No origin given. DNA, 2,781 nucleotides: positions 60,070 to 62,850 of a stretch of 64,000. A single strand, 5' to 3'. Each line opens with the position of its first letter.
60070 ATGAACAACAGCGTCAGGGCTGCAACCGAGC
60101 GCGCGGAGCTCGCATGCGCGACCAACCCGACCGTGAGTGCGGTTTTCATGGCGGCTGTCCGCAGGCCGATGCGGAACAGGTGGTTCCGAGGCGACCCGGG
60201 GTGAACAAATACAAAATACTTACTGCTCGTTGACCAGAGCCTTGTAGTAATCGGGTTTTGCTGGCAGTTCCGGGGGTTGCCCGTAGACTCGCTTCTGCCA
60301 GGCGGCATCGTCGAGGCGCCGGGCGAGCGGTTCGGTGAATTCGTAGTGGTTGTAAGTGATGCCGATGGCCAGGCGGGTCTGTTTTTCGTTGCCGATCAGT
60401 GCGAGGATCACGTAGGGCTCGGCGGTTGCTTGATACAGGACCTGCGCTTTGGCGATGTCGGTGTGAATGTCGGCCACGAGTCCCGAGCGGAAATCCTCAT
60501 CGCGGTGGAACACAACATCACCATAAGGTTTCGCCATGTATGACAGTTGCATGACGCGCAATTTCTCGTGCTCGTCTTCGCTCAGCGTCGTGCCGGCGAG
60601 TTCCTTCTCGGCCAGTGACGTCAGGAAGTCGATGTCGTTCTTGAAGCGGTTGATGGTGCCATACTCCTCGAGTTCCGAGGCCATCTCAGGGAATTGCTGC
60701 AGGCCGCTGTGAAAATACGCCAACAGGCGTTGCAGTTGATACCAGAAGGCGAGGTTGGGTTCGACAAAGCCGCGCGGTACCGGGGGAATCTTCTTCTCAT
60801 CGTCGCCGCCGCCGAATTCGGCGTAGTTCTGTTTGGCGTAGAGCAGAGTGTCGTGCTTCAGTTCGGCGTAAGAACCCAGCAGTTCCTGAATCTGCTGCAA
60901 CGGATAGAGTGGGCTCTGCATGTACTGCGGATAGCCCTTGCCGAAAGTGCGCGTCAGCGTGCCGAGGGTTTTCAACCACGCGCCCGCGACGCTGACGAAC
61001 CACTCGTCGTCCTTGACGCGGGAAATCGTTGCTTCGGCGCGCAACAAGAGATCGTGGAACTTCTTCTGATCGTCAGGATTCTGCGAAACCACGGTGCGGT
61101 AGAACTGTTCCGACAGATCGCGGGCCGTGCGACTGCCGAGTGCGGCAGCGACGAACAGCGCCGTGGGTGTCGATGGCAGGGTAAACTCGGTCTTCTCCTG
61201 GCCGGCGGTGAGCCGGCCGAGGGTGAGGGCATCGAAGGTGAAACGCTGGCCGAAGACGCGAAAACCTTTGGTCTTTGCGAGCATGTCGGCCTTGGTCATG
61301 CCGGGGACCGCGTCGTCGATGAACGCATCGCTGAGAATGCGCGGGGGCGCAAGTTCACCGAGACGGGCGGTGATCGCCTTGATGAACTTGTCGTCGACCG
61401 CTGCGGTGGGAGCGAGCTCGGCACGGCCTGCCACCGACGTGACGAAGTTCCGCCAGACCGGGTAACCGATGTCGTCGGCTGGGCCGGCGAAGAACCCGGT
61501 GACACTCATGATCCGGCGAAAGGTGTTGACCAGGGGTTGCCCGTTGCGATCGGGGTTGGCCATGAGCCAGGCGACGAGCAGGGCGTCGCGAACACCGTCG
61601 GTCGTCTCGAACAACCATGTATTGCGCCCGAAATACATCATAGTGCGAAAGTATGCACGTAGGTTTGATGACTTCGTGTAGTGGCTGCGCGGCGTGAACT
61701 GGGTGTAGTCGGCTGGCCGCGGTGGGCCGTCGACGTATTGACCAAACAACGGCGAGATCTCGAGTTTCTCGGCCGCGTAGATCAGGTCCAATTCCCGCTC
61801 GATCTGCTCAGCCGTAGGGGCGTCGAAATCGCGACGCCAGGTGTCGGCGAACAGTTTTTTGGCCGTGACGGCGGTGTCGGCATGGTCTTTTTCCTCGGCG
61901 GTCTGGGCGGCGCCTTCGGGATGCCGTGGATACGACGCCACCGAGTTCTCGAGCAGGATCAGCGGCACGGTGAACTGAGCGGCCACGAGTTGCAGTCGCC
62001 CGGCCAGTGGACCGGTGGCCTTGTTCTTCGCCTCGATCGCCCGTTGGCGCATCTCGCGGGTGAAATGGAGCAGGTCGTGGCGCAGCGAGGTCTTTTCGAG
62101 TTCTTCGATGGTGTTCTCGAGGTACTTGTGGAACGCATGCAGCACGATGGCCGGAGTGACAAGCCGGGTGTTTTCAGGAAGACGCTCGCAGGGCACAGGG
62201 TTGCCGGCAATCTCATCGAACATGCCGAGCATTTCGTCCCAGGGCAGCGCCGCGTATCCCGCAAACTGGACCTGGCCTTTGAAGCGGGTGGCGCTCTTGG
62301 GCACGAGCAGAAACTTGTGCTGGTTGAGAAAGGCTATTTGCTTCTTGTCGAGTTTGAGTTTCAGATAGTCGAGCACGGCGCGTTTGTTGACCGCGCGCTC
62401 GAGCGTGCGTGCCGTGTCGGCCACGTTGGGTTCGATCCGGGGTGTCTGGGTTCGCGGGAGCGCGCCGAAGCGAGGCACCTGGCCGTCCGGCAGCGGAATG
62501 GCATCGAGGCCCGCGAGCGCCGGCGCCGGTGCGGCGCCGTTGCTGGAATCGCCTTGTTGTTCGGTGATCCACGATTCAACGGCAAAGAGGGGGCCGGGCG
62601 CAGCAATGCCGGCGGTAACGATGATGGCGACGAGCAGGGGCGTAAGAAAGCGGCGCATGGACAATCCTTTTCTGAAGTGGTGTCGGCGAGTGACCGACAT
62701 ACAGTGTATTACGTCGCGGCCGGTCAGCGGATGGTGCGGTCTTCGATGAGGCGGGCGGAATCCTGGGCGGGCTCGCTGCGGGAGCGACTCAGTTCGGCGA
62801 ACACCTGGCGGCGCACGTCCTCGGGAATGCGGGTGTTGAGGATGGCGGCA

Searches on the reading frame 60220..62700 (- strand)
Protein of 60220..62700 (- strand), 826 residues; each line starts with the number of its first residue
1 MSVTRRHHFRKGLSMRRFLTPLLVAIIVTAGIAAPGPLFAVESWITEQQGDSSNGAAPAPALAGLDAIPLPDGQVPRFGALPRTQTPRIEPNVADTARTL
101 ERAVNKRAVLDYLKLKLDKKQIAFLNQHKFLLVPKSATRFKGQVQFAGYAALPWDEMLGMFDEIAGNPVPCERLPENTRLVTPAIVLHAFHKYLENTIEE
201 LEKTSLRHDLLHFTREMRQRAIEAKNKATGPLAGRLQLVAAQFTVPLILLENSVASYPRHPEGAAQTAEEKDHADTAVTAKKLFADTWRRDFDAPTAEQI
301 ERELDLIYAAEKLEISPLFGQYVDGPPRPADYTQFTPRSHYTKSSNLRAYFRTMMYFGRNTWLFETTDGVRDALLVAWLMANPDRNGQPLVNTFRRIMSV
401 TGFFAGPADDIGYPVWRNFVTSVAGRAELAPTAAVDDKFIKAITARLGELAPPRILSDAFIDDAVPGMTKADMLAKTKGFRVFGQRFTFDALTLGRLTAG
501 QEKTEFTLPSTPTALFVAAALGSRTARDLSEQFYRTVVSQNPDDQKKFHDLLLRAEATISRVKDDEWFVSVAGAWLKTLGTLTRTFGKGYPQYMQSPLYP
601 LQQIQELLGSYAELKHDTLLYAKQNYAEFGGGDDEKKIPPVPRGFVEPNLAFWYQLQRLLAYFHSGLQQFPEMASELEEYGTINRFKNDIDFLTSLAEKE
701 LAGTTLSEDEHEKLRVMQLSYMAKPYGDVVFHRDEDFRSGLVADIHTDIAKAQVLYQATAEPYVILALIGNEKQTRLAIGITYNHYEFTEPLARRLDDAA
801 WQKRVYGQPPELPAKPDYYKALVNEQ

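Call 42: search_protein_families(library=pfam, proteins=[window:60220-62700:-], max_evalue=0.0001)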
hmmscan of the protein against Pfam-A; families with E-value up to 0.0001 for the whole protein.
window:60220-62700:- (826 aa): 1 family
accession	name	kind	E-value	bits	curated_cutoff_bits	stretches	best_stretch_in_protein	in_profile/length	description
PF11369.13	DUF3160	-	4.4e-113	379.4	25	1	122-813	5-629/632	Protein of unknown function (DUF3160)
